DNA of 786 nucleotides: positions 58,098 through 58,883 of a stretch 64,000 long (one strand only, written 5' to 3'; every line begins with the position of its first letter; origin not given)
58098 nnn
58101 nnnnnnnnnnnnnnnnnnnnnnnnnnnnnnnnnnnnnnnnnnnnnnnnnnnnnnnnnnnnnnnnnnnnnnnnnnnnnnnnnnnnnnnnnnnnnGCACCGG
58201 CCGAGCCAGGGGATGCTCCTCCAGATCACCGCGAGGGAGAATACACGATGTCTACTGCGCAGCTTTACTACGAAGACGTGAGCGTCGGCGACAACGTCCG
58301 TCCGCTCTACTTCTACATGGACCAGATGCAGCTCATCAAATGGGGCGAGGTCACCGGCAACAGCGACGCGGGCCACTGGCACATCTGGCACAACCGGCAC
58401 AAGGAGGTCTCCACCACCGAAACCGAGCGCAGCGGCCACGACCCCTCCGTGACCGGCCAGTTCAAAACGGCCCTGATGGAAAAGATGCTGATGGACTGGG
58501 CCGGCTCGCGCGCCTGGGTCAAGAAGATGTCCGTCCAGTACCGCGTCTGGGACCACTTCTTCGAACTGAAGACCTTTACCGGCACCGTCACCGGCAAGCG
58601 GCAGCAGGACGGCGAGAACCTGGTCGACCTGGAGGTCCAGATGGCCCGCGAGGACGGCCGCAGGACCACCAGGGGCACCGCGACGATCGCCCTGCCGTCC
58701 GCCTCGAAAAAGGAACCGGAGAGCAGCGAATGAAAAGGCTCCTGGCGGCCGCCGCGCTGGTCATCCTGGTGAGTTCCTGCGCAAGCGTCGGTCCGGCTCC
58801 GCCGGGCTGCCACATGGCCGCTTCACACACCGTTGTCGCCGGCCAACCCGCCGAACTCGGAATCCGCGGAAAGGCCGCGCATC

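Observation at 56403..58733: CaiB-type CoA-transferase with a two-gene split hotdog hydratase under a divergent AraC regulator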

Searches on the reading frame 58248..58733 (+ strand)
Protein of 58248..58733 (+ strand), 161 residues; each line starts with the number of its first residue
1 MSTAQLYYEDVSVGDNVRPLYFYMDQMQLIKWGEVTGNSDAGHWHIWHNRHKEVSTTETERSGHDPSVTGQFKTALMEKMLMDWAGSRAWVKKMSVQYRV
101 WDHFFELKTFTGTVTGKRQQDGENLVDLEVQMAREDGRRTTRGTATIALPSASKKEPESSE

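Call 3: search_protein_families(library=pfam, proteins=[window:58248-58733:+], max_evalue=0.01)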
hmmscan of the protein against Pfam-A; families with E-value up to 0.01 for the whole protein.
window:58248-58733:+ (161 aa): 0 families

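Call 4: search_protein_families(library=ncbifam, proteins=[window:58248-58733:+], max_evalue=0.01)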
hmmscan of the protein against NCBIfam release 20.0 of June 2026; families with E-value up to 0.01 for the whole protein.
window:58248-58733:+ (161 aa): 0 families

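Call 7: search_solved_structures(query=window:58248-58733:+, max_evalue=10, show_alignments=3)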
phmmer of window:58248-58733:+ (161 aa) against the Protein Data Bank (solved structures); distinct sequences matched with E-value up to 10: 3.
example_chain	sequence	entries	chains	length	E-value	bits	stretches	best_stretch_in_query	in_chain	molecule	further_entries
4wnb_B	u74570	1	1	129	0.012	18.8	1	64-117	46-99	Hydratase ChsH1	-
4w78_B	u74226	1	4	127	0.012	18.7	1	64-117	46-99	Hydratase ChsH2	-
4kq7_A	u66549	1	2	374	0.91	12.6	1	15-78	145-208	hypothetical protein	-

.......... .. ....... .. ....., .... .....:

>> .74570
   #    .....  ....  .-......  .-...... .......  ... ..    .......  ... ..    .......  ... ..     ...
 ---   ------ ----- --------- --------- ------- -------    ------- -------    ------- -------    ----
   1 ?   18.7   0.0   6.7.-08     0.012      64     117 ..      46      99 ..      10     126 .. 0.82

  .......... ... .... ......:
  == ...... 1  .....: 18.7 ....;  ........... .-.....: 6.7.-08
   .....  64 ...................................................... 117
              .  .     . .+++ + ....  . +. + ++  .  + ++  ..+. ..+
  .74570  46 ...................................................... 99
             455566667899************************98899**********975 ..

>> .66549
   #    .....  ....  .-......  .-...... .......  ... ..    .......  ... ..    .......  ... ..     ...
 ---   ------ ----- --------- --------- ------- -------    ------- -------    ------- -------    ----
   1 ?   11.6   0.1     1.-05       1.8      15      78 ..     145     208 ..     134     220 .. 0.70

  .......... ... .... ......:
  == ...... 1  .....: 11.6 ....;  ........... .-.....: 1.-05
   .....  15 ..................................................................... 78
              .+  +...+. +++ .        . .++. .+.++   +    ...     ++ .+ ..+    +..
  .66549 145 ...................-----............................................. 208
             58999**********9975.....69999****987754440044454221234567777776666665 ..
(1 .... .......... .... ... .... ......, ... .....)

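Call 8: find_homologous_proteins(query=window:58248-58733:+, max_evalue=0.001)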
Query window:58248-58733:+ (161 aa): 27 proteins with E <= 0.001 among 44 candidates.
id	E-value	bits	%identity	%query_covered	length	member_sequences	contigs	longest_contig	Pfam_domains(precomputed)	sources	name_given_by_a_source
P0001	3.6e-88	311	82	100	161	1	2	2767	-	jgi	jgi:hypothetical protein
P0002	6.5e-87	307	81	100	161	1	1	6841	-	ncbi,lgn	-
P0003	2.1e-86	306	85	94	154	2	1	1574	-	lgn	-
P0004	4.9e-83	295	83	94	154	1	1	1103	-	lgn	-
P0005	2.4e-75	270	76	94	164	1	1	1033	-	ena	-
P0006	1.1e-72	261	72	96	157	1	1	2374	-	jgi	-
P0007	1.8e-69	251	71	93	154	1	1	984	-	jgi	jgi:hypothetical protein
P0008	2.2e-69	250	68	93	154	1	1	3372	-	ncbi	-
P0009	7.2e-68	245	67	96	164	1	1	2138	-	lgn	-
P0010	1.3e-67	245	68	93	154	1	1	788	-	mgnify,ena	mgnify:CR=1 FL=1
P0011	1.2e-66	241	65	96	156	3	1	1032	-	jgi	jgi:hypothetical protein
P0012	2.0e-66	241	66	96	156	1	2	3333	-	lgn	-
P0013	1.4e-65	238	66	95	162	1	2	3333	-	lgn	-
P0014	3.1e-65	237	67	96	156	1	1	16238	-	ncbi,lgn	-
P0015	3.3e-65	237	64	93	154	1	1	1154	-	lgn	-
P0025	1.9e-42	163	50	93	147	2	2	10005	-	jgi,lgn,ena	-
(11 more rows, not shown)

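Call 11: find_encoding_contigs(protein=P0014, flank=10000, max_places=3)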
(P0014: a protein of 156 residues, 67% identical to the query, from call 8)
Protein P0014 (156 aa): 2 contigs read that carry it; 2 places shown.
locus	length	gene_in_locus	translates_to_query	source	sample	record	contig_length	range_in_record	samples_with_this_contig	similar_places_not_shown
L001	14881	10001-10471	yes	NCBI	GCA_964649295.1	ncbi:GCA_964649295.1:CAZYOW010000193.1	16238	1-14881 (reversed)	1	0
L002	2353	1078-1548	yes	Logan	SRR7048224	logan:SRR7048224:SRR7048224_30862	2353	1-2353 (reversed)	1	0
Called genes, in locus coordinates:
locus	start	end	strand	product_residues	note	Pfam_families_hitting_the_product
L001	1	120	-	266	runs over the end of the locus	-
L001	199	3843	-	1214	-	PF00069:Pkinase, PF07714:PK_Tyr_Ser-Thr, PF01636:APH (faint), PF13855:LRR_8 (faint), PF12799:LRR_4 (weak)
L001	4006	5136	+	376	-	PF01208:URO-D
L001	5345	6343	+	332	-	PF07998:Peptidase_M54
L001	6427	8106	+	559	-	PF00069:Pkinase, PF07714:PK_Tyr_Ser-Thr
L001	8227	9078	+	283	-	PF02515:CoA_transf_3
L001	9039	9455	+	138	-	PF02515:CoA_transf_3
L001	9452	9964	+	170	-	PF01575:MaoC_dehydratas (faint), PF13452:FAS1_DH_region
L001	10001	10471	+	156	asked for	-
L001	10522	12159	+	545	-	PF01011:PQQ (faint), PF13570:Beta-prop_ACSF4 (faint), PF13360:PQQ_2 (weak)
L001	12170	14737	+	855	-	PF18582:HZS_alpha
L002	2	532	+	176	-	?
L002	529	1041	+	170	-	PF01575:MaoC_dehydratas (faint), PF13452:FAS1_DH_region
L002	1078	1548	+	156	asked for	-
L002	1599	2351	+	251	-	?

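Call 12: find_encoding_contigs(protein=P0025, flank=10000, max_places=3)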
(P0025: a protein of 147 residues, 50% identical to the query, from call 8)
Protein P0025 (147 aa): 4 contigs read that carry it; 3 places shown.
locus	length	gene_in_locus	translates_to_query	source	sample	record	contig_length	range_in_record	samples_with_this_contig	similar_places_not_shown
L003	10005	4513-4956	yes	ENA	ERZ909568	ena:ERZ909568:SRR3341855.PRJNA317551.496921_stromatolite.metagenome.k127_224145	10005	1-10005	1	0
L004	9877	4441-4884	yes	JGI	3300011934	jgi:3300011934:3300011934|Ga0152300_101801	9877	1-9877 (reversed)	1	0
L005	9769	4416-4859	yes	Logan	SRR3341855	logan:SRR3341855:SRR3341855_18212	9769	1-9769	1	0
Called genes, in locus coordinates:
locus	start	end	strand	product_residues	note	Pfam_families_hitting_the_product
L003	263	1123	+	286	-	PF00248:Aldo_ket_red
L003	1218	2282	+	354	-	-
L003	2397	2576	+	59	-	-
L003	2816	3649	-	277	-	PF12833:HTH_18, PF00165:HTH_AraC (weak)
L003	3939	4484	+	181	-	PF13452:FAS1_DH_region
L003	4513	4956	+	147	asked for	-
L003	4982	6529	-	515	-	PF13204:Apiosidase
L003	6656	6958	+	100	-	-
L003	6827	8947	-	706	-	PF02515:CoA_transf_3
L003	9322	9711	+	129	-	-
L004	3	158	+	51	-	?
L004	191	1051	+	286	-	PF00248:Aldo_ket_red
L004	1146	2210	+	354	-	-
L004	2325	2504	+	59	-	-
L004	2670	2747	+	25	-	-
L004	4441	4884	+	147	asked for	-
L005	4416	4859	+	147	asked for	-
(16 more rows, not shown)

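Call 15: find_related_loci(query=A2, collection=genome_contigs, flank=10000)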
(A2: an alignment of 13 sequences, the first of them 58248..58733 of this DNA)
Query A2 (161 aa) in genome_contigs; peptide patterns used: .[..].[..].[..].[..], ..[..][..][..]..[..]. (x = any residue, [..] = any of these).
36 stretches matched a pattern; 2 encode a relative of the query (tblastn E <= 1e-3); 2 distinct loci.
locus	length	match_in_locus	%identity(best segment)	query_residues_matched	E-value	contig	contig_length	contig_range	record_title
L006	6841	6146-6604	84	1-153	8e-91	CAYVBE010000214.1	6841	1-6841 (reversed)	MAG TPA_asm: uncultured candidatus Brocadiaceae bacterium isolate SRP141376_co1_238 genome assembly, contig: NODE_18836_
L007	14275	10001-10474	61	1-156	1e-63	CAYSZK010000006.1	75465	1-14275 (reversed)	MAG TPA_asm: uncultured Verrucomicrobiales bacterium isolate binchicken_co58_129 genome assembly, contig: NODE_265_lengt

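Call 20: search_protein_families(library=pfam, proteins=[L007:913-2106:-, L007:2460-3122:+, L007:3762-4574:-, L007:5335-6519:-, L007:6602-7498:+, L007:7539-8063:-, L007:8135-9412:+, L007:9435-9986:+, L007:10520-12430:+, L007:12434-13837:-], max_evalue=0.001)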
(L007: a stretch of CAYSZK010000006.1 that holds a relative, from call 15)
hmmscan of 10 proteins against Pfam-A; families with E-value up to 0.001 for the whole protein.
L007:913-2106:- (397 aa): 4 families
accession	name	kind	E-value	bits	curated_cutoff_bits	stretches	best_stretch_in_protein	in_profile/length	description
PF00009.33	GTP_EFTU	-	9e-66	221.5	26.5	1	10-204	1-187/188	Elongation factor Tu GTP binding domain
PF03143.23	GTP_EFTU_D3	-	3.4e-41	140.3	27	1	301-395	1-105/106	Elongation factor Tu C-terminal domain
PF03144.31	GTP_EFTU_D2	-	4.6e-19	69.1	30.3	1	228-297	1-73/73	Elongation factor Tu domain 2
PF01926.29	MMR_HSR1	-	0.00018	22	21.9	1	15-133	2-110/113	50S ribosome-binding GTPase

L007:2460-3122:+ (220 aa): 1 family
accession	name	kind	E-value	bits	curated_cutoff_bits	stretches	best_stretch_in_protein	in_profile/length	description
PF01694.28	Rhomboid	-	6.8e-33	114.3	22.6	1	64-215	7-140/143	Rhomboid domain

L007:3762-4574:- (270 aa): 2 families
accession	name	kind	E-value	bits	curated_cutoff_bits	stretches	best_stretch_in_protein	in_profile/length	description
PF12833.13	HTH_18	-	1.3e-19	70.7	33.6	1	184-263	2-80/80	Helix-turn-helix domain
PF00165.29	HTH_AraC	-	7.7e-13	48.7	26.6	1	227-259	8-39/42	Bacterial regulatory helix-turn-helix proteins, AraC family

L007:5335-6519:- (394 aa): 1 family
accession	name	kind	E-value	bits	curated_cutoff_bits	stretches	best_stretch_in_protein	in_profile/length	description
PF00356.27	LacI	-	7.3e-13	48.5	27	1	17-62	1-46/46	Bacterial regulatory proteins, lacI family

L007:6602-7498:+ (298 aa): 1 family
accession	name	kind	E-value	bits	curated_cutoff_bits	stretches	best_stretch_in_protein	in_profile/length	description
PF07589.16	PEP-CTERM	-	9.5e-05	22.8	20.7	1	272-294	2-24/24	PEP-CTERM motif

L007:7539-8063:- (174 aa): 4 families
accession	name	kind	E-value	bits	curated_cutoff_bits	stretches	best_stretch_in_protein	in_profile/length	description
PF00583.31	Acetyltransf_1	-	9.1e-15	55.4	20.7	1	63-154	26-116/116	Acetyltransferase (GNAT) family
PF13508.13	Acetyltransf_7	-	9.7e-12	45.5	27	1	70-156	3-84/84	Acetyltransferase (GNAT) domain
PF08445.16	FR47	-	0.00011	22.5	22.1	1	99-155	22-78/86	FR47-like protein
PF13673.13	Acetyltransf_10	-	0.0002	21.7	23.6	1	96-157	52-110/128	Acetyltransferase (GNAT) domain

L007:8135-9412:+ (425 aa): 1 family
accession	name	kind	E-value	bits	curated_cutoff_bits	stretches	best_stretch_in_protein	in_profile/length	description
PF02515.22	CoA_transf_3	-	8.3e-104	348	23.3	1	29-400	2-366/366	CoA-transferase family III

L007:9435-9986:+ (183 aa): 1 family
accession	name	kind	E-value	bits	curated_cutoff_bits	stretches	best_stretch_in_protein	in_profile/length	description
PF13452.11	FAS1_DH_region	-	6.1e-05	23.6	22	1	23-149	5-120/132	FAS1-like, dehydratase domain region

L007:10520-12430:+ (636 aa): 2 families
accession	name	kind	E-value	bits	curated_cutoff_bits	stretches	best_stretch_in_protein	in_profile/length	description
PF22842.2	Pel9A-like_beta_helix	-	4.8e-07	29.5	25.2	1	171-239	8-74/370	Pel9A-like, right handed beta helix region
PF13229.12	Beta_helix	-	8.3e-05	22.7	25.9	1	414-549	40-146/158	Right handed beta helix region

L007:12434-13837:- (467 aa): 1 family
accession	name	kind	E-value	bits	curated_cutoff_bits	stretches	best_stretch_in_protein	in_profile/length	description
PF16258.11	DUF4912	-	8.2e-17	62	29.4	1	151-256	1-115/118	Domain of unknown function (DUF4912)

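Call 21: search_protein_families(library=pfam, proteins=[L006:1284-2498:-, L006:3316-4212:-, L006:4306-4806:+, L006:4763-5539:+, L003:1056-2282:+, L003:6827-8947:-, L003:9223-9711:+, L003:4982-6733:-, L001:10522-12159:+, L001:12170-14737:+], max_evalue=0.001)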
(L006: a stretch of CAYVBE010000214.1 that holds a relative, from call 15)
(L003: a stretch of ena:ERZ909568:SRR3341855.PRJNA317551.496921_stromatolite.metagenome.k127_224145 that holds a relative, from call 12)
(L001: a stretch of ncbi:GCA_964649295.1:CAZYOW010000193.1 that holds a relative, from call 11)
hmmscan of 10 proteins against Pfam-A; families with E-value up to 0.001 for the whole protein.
L006:1284-2498:- (404 aa): 2 families
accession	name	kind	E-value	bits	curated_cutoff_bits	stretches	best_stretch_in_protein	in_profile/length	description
PF01966.28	HD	-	4.2e-13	50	22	1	228-357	2-115/116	HD domain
PF07514.17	TraI_2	-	0.00015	21.3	23.9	1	205-242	44-81/324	Putative helicase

L006:3316-4212:- (298 aa): 3 families
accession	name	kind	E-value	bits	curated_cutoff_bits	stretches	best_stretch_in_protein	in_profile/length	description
PF12833.13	HTH_18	-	3.8e-21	75.6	33.6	1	215-294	1-79/80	Helix-turn-helix domain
PF00165.29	HTH_AraC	-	2.8e-11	43.7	26.6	1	261-294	10-42/42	Bacterial regulatory helix-turn-helix proteins, AraC family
PF02311.25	AraC_binding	-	3.6e-05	24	21.1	1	75-116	29-72/135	AraC-like ligand binding domain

L006:4306-4806:+ (166 aa): 1 family
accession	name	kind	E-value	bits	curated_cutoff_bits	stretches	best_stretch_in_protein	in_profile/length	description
PF02515.22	CoA_transf_3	-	5.1e-59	200.7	23.3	1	7-158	2-147/366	CoA-transferase family III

L006:4763-5539:+ (258 aa): 1 family
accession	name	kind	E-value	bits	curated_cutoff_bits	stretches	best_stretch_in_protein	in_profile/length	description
PF02515.22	CoA_transf_3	-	3.8e-44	151.7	23.3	1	8-234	154-366/366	CoA-transferase family III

L003:1056-2282:+ (408 aa): 0 families

L003:6827-8947:- (706 aa): 1 family
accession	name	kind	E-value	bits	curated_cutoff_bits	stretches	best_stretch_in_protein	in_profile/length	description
PF02515.22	CoA_transf_3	-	2e-145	485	23.3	3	6-375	3-366/366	CoA-transferase family III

L003:9223-9711:+ (162 aa): 0 families

L003:4982-6733:- (583 aa): 2 families
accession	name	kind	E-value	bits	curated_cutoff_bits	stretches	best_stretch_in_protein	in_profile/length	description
PF13204.13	Apiosidase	-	9.3e-49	167.2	26.5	1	119-401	3-287/320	Apiosidase-like, catalytic domain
PF16586.11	DUF5060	-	1.8e-10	41.4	27.2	1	34-81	21-68/70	Domain of unknown function (DUF5060)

L001:10522-12159:+ (545 aa): 3 families
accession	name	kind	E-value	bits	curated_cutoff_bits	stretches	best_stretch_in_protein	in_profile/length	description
PF13360.13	PQQ_2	-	1.4e-16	61.3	27.6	2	420-494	14-87/233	Outer membrane protein assembly factor BamB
PF01011.28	PQQ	-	3e-07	30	26.7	0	429-470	47-88/595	Glucose/ethanol/alcohol dehydrogenase, beta-propeller domain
PF13570.13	Beta-prop_ACSF4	-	3.9e-07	30.2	133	0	432-510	52-132/329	Beta-alanine-activating enzyme, beta-propeller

L001:12170-14737:+ (855 aa): 2 families
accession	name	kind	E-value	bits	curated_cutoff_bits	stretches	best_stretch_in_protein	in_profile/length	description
PF18582.6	HZS_alpha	-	5.9e-23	81.7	26.6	1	593-682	2-98/98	Hydrazine synthase alpha subunit middle domain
PF07676.18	PD40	-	0.00042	20.6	20.9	0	302-333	2-32/38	WD40-like Beta Propeller Repeat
